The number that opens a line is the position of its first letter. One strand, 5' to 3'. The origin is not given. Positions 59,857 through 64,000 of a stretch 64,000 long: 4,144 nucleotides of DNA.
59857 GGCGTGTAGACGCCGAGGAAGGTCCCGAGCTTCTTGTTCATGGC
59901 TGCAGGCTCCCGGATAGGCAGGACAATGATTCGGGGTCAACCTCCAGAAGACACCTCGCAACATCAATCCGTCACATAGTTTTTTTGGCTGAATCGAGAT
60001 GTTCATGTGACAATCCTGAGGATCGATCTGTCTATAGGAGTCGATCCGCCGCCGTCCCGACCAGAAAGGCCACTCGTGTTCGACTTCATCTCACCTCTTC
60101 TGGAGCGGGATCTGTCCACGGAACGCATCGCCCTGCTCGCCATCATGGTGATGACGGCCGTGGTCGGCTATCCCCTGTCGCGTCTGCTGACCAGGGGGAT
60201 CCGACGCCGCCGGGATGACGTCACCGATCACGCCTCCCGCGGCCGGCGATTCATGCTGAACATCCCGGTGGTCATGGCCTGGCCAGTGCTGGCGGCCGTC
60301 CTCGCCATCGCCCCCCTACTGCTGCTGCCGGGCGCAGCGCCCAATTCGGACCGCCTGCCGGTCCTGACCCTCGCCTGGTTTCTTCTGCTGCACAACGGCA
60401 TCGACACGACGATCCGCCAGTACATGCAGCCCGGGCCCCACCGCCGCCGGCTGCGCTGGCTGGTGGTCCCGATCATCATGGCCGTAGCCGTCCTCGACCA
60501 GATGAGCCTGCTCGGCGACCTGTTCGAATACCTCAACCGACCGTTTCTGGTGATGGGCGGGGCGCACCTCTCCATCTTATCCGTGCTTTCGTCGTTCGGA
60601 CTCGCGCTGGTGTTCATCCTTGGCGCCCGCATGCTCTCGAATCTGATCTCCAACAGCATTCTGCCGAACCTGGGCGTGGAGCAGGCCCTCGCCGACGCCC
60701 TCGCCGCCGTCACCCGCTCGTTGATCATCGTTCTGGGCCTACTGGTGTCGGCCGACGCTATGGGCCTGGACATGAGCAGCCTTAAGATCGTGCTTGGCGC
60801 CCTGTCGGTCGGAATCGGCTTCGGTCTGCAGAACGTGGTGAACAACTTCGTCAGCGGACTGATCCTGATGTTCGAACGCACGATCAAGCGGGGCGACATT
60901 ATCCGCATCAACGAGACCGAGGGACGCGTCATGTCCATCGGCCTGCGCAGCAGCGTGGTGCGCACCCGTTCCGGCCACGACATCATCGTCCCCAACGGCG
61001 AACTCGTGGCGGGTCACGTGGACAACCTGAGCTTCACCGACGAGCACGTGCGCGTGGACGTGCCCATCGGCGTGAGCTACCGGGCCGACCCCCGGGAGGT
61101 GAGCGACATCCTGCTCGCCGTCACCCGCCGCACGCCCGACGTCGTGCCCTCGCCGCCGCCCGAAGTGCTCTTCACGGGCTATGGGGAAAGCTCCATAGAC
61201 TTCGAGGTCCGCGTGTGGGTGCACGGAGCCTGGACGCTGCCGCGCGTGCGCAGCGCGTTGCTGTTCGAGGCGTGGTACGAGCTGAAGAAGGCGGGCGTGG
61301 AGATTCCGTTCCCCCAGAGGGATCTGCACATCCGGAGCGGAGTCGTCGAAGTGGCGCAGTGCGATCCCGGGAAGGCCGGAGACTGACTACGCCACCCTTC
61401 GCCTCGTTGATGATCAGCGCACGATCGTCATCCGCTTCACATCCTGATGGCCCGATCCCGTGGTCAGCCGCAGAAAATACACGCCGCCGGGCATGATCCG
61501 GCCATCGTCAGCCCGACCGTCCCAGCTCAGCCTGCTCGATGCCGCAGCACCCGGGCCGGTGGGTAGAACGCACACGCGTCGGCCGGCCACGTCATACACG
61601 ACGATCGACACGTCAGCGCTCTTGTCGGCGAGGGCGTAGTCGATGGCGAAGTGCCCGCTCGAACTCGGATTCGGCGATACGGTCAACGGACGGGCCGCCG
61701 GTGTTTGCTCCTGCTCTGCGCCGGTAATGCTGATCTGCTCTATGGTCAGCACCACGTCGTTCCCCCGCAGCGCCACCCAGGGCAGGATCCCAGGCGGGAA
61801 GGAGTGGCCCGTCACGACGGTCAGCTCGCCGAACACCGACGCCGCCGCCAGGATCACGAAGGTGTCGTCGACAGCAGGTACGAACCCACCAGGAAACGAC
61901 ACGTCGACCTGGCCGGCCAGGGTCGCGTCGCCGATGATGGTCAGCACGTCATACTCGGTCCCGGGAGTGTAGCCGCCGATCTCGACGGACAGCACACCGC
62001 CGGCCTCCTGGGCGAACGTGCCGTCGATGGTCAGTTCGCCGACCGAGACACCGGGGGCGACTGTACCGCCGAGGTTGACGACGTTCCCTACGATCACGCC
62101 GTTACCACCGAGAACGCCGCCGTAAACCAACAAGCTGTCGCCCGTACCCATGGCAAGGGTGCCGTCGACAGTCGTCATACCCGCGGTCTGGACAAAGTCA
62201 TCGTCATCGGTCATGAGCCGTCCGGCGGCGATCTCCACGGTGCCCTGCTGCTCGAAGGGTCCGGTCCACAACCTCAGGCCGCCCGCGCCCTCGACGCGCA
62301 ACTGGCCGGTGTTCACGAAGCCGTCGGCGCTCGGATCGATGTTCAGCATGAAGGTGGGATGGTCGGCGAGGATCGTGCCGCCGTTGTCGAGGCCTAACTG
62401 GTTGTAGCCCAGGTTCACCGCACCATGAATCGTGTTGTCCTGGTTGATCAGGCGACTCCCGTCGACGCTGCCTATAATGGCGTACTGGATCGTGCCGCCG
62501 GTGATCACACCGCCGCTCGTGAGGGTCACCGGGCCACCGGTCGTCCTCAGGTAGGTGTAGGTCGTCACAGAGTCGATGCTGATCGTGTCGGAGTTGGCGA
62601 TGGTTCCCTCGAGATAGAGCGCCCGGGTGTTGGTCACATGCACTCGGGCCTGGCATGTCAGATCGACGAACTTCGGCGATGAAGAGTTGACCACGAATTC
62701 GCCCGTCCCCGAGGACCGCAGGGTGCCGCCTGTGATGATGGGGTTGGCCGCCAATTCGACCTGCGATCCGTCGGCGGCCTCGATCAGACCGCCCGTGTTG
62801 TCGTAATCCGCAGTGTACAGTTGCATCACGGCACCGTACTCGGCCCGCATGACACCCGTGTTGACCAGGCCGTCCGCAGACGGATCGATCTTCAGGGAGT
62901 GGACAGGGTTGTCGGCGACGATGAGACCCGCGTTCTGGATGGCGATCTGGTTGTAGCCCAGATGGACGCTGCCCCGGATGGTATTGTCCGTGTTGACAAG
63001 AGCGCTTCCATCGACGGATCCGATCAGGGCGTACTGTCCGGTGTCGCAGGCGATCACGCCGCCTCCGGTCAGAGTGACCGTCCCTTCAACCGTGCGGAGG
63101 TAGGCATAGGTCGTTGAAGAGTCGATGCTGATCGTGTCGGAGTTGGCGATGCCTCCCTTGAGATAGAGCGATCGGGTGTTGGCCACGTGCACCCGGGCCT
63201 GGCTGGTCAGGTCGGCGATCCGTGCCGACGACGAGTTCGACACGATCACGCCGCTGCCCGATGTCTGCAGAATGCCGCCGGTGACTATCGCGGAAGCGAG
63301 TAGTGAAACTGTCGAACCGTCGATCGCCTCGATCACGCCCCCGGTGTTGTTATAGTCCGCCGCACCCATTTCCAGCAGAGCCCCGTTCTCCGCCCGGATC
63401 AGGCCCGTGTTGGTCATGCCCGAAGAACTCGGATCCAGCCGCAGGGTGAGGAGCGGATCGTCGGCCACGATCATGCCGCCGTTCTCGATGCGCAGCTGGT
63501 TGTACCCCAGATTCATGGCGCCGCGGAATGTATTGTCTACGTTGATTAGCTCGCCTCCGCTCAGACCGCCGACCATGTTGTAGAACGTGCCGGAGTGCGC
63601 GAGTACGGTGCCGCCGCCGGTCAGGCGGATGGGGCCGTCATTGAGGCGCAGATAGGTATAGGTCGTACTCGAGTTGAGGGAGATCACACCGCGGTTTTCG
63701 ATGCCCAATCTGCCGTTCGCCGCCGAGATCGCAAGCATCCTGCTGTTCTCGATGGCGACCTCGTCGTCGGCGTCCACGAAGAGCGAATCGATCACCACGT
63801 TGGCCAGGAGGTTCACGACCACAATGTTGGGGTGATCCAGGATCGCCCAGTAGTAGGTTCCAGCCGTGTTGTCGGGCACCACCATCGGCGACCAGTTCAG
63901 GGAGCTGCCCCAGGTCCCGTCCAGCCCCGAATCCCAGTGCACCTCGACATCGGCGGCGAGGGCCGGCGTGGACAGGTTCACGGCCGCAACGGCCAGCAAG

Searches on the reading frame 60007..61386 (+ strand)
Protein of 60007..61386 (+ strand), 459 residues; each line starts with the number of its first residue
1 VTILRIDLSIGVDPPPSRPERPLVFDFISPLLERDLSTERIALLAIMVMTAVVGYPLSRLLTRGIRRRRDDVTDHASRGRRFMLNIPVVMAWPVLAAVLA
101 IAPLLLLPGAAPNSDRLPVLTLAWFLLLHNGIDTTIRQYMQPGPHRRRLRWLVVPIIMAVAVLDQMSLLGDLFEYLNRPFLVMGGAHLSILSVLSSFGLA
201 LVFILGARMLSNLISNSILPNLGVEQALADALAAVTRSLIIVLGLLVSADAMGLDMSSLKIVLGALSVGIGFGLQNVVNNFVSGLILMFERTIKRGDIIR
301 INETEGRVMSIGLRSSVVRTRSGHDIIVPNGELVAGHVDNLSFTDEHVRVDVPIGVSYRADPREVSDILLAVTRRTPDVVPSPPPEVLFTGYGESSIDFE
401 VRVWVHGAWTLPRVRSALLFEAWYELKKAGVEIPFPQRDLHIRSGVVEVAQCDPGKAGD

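Call 13: search_protein_families(library=pfam, proteins=[window:60007-61386:+], max_evalue=0.001)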
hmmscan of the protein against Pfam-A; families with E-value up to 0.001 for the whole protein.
window:60007-61386:+ (459 aa): 3 families
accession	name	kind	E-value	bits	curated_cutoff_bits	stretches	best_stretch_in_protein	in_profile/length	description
PF00924.24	MS_channel_2nd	-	6.3e-19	68.3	20.2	1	276-342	1-67/68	Mechanosensitive ion channel, beta-domain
PF21082.3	MS_channel_3rd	-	1.2e-13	51.7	21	1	350-433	1-88/88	Mechanosensitive ion channel MscS, C-terminal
PF21088.3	MS_channel_1st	-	0.00074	19.9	23.1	1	237-275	4-42/42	Mechanosensitive ion channel, transmembrane helices 2/3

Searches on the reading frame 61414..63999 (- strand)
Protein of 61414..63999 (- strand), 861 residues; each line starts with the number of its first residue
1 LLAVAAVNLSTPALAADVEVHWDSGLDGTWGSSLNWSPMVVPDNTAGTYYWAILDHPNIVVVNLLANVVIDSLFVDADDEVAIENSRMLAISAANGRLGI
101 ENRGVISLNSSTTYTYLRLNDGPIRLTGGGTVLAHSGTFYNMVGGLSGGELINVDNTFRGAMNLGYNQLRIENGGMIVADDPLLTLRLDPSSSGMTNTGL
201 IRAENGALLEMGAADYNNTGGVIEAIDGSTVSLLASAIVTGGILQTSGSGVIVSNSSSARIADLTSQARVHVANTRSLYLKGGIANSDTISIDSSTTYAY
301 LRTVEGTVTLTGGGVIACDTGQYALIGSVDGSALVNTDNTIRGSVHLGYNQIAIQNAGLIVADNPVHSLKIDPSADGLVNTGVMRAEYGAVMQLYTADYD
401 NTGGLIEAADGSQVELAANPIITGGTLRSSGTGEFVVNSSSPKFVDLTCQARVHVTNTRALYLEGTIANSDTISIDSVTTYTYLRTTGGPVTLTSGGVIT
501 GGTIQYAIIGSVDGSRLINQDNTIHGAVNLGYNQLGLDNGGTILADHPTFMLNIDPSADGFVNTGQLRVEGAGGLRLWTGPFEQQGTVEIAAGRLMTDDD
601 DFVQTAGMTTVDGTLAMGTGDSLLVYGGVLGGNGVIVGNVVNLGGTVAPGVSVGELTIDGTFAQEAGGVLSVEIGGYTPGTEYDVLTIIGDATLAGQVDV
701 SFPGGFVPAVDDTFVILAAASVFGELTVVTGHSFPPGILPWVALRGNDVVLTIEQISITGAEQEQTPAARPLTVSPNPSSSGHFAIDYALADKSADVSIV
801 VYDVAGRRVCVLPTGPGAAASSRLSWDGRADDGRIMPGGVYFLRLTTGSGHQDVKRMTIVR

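Call 13: search_protein_families(library=pfam, proteins=[window:61414-63999:-], max_evalue=0.001)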
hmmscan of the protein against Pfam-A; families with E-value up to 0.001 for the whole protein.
window:61414-63999:- (861 aa): 1 family
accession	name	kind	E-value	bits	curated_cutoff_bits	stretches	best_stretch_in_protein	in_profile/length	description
PF13860.13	FlgD_ig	-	1.4e-08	35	27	1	782-848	10-76/79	FlgD Ig-like domain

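Call 14: search_protein_families(library=ncbifam, proteins=[window:61414-63999:-], max_evalue=0.01)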
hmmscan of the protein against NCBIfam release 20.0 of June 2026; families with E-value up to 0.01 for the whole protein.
window:61414-63999:- (861 aa): 5 families
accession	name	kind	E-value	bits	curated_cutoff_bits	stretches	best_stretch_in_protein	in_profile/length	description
TIGR04183.1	Por_Secre_tail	domain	1.3e-06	28.3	23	1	774-852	1-65/72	T9SS type A sorting domain-containing protein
NF051851.1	AtpSerPepEprS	equivalog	2.3e-06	26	1700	1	588-697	453-560/988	autotransporter serine peptidase EprS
NF033707.1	T9SS_sortase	equivalog_domain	3.4e-05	21.7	420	1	763-852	990-1082/1095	type IX secretion system sortase PorU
NF005176.1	PRK06655.1-1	equivalog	6.8e-05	22.9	230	1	790-852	92-154/197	flagellar hook assembly protein FlgD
NF009453.0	PRK12813.1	equivalog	0.0033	17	264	1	792-852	121-178/223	flagellar basal body rod modification protein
